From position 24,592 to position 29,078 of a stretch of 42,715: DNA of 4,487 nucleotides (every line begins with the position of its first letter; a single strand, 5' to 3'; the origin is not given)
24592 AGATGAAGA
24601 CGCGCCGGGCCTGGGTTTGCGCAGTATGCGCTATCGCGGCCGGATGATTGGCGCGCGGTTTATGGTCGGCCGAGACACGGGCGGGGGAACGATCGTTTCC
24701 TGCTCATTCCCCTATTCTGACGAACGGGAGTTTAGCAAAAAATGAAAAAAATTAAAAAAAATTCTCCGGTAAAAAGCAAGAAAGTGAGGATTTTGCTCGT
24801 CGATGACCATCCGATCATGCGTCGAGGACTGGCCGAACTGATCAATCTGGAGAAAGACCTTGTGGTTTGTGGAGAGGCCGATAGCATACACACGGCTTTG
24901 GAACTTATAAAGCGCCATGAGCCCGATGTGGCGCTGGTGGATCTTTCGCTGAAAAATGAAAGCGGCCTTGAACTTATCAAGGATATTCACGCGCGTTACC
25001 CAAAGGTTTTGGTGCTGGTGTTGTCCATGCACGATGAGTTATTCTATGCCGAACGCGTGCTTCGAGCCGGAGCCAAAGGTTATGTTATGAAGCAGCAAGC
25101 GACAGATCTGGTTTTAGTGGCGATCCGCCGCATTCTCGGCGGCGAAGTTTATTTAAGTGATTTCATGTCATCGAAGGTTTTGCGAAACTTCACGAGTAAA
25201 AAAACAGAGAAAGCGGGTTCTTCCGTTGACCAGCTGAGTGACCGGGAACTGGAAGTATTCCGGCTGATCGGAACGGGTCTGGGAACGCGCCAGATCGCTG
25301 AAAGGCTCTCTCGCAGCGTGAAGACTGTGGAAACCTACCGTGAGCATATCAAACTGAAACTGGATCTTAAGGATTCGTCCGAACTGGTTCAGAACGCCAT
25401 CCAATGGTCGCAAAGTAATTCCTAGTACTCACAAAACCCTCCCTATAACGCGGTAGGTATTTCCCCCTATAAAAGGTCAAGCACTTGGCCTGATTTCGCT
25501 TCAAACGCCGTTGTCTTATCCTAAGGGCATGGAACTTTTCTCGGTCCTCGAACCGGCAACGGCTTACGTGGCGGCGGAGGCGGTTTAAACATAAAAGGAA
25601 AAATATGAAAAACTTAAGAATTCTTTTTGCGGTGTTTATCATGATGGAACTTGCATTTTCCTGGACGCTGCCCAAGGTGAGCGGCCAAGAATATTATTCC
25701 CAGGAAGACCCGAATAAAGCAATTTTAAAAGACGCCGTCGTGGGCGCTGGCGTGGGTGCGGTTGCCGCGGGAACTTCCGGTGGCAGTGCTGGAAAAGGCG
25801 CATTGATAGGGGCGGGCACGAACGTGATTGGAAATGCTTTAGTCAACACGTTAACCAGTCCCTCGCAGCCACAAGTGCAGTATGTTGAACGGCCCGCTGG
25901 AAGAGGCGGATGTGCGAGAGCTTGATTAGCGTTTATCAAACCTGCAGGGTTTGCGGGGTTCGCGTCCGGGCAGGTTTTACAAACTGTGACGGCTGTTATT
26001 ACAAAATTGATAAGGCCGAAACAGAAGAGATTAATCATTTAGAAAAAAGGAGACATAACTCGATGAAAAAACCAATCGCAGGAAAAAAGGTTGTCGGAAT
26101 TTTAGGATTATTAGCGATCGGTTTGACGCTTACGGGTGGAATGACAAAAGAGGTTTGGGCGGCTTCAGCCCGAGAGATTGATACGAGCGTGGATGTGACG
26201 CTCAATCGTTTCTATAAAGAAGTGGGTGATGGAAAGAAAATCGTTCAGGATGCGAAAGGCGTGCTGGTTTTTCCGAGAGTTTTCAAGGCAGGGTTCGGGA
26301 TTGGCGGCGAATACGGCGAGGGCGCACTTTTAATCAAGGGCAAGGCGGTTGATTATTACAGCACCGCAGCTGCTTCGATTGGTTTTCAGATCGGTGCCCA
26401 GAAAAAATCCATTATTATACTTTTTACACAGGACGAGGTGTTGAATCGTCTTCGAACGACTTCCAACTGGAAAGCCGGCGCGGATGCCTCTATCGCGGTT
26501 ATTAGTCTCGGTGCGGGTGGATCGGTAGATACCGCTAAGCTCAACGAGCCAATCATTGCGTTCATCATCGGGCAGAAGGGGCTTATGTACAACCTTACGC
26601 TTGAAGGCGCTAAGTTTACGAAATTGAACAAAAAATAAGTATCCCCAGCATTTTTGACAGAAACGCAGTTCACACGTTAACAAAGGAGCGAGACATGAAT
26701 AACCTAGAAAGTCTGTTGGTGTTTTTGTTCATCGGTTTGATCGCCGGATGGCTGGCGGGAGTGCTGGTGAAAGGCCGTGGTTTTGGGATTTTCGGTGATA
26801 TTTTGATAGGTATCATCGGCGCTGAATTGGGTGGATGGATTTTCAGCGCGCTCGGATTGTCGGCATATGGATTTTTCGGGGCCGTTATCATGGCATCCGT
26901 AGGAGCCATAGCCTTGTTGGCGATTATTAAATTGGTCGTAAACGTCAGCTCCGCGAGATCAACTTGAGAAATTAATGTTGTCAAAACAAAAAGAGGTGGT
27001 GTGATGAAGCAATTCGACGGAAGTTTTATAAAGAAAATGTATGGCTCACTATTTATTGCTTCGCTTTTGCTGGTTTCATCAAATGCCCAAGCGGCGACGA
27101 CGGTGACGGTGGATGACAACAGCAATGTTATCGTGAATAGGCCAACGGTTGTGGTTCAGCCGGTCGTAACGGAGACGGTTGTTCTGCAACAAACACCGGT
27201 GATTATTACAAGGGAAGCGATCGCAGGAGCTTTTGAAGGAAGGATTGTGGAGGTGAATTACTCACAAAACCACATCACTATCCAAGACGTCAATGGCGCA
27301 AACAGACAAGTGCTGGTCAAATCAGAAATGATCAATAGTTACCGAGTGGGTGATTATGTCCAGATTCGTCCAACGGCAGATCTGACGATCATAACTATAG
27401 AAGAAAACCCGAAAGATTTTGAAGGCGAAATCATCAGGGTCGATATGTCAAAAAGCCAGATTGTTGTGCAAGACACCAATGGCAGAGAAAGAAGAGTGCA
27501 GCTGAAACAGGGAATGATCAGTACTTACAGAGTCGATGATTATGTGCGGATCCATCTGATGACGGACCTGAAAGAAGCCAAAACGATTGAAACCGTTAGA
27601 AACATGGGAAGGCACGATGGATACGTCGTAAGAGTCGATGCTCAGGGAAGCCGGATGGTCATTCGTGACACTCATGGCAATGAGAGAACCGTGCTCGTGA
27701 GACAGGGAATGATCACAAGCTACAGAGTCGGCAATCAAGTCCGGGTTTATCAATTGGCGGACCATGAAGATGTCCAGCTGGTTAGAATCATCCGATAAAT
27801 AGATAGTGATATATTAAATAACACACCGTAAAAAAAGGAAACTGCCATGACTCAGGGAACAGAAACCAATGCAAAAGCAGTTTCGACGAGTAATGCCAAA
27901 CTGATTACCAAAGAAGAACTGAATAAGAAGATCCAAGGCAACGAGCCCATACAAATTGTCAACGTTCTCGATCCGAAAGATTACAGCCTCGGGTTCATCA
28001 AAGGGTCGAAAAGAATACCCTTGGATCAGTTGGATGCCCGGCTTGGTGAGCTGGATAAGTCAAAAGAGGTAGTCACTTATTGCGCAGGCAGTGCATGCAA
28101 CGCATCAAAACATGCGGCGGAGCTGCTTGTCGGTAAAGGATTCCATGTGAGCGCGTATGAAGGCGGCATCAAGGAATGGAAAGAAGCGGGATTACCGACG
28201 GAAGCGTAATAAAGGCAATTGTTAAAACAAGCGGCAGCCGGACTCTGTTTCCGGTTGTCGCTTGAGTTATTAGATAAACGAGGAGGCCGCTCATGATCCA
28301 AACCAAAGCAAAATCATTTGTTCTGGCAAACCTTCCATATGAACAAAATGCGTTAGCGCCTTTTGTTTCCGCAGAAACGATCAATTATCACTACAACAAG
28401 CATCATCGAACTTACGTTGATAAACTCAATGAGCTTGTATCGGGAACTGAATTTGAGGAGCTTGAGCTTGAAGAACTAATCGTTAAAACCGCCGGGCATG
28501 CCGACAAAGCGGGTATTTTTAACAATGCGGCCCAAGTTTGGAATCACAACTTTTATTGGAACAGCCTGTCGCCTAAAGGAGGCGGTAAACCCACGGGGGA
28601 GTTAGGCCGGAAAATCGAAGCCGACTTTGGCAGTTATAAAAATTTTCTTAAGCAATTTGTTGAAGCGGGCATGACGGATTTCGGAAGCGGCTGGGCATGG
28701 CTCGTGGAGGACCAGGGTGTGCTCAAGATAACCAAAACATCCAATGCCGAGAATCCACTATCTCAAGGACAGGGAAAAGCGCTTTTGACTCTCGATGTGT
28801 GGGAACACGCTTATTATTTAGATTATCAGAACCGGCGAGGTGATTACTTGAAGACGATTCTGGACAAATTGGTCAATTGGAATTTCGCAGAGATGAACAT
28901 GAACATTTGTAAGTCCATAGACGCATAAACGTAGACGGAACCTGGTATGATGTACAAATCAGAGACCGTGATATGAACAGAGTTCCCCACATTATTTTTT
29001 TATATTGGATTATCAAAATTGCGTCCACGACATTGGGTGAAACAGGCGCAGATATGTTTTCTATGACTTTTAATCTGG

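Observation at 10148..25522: Six copies of a 62-bp promoter module with invariant geometry define an undescribed regulon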

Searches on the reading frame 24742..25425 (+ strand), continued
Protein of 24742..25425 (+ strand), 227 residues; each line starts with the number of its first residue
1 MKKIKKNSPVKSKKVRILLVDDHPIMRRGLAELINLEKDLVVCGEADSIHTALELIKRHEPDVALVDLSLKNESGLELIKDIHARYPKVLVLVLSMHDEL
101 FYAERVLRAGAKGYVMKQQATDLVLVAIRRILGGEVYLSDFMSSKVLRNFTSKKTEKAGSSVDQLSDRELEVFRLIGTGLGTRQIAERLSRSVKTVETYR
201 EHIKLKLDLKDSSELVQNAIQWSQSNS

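Call 71: find_encoding_contigs(protein=P0086, flank=10000, max_places=1)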
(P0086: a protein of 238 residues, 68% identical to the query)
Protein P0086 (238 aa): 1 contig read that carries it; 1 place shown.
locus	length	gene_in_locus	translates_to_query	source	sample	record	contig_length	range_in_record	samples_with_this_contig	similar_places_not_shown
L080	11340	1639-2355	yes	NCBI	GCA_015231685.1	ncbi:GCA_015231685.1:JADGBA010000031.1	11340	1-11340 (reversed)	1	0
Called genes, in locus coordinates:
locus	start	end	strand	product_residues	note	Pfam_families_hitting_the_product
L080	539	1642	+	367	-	PF00989:PAS (weak), PF13188:PAS_8, PF13426:PAS_9 (weak), PF07730:HisKA_3, PF02518:HATPase_c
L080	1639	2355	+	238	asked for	PF00072:Response_reg, PF00196:GerE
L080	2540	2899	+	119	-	-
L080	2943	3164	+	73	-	-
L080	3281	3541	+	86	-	PF04226:Transgly_assoc (weak)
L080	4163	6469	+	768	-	PF01663:Phosphodiest, PF03372:Exo_endo_phos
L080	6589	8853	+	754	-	-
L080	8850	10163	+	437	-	PF13439:Glyco_transf_4, PF13579:Glyco_trans_4_4, PF00534:Glycos_transf_1, PF13692:Glyco_trans_1_4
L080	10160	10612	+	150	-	PF05154:TM2 (weak)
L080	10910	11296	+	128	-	-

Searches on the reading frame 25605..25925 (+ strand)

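Call 5: search_protein_families(library=pfam, proteins=[window:25605-25925:+], max_evalue=0.01)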
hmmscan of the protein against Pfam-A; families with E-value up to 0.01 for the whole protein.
window:25605-25925:+ (106 aa): 1 family
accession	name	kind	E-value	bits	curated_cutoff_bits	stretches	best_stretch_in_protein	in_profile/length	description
PF13436.11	Gly-zipper_OmpA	-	0.0016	18.6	27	1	42-76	2-39/44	Glycine-zipper domain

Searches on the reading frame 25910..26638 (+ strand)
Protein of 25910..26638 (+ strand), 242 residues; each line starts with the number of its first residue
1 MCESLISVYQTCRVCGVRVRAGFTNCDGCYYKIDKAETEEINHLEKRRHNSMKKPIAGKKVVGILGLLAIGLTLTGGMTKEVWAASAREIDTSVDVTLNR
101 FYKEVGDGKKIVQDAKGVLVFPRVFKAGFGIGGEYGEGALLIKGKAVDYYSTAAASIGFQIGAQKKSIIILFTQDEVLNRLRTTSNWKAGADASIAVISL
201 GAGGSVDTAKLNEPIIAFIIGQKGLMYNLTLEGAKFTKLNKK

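Call 5: search_protein_families(library=pfam, proteins=[window:25910-26638:+], max_evalue=0.01)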
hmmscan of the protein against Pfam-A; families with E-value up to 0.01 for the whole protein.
window:25910-26638:+ (242 aa): 2 families
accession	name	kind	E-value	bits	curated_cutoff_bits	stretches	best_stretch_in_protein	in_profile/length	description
PF04366.17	Ysc84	-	1.5e-11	44.5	25.1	1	154-238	2-87/127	Las17-binding protein actin regulator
PF06577.17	EipA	-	0.0051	17.1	30.8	1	127-198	48-116/160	Envelope integrity protein A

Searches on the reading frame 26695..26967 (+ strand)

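Call 20: search_protein_families(library=ncbifam, proteins=[window:26695-26967:+], max_evalue=0.001)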
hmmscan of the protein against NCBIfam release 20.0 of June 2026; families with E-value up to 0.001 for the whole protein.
window:26695-26967:+ (90 aa): 1 family
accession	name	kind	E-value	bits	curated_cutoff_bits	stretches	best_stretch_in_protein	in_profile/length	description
NF007771.0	PRK10457.1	equivalog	1.5e-05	25.4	129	1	7-79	3-78/82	hypothetical protein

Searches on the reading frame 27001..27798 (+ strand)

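Call 5: search_protein_families(library=pfam, proteins=[window:27001-27798:+], max_evalue=0.01)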
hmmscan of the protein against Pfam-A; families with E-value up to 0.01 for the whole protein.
window:27001-27798:+ (265 aa): 6 families
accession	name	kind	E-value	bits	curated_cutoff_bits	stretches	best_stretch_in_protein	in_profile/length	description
PF22845.2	DUF3097_N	-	1.4e-09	38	28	1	133-171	10-48/61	DUF3097, N-terminal domain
PF18340.7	TraI_2B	-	0.00022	21.5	26.7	0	197-243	25-71/79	DNA relaxase TraI 2B/2B-like domain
PF01455.23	HupF_HypC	-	0.0035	17.9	28.5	0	80-122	7-44/65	HupF/HypC family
PF10133.14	CooT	-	0.0048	17.6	27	0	128-156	31-59/60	CO dehydrogenase accessory protein CooT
PF19873.4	DUF6346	-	0.0057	16.7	25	0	219-257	69-107/145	Family of unknown function (DUF6346)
PF12701.13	LSM14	-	0.0065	16.9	30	0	68-121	9-61/75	Scd6-like Sm domain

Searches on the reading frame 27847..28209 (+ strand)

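Call 5: search_protein_families(library=pfam, proteins=[window:27847-28209:+], max_evalue=0.01)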
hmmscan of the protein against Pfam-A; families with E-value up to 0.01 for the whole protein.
window:27847-28209:+ (120 aa): 1 family
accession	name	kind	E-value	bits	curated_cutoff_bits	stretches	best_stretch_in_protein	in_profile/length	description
PF00581.25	Rhodanese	-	1.2e-15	58.2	22.2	1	22-114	2-102/102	Rhodanese-like domain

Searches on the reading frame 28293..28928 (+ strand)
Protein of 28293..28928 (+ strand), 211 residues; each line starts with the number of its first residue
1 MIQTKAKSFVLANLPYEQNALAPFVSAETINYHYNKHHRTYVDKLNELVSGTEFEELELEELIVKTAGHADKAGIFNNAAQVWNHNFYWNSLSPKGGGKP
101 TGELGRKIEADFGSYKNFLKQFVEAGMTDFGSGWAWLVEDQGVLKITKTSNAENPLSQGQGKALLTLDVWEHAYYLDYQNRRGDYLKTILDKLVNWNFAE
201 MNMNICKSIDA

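Call 5: search_protein_families(library=pfam, proteins=[window:28293-28928:+], max_evalue=0.01)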
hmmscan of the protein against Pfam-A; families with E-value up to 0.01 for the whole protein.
window:28293-28928:+ (211 aa): 2 families
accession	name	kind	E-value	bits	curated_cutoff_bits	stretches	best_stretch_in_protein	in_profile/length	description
PF02777.23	Sod_Fe_C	-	5.3e-36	123.2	20.9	1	100-200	1-100/102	Iron/manganese superoxide dismutases, C-terminal domain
PF00081.27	Sod_Fe_N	-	9.8e-28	96.9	27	1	9-93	2-82/82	Iron/manganese superoxide dismutases, alpha-hairpin domain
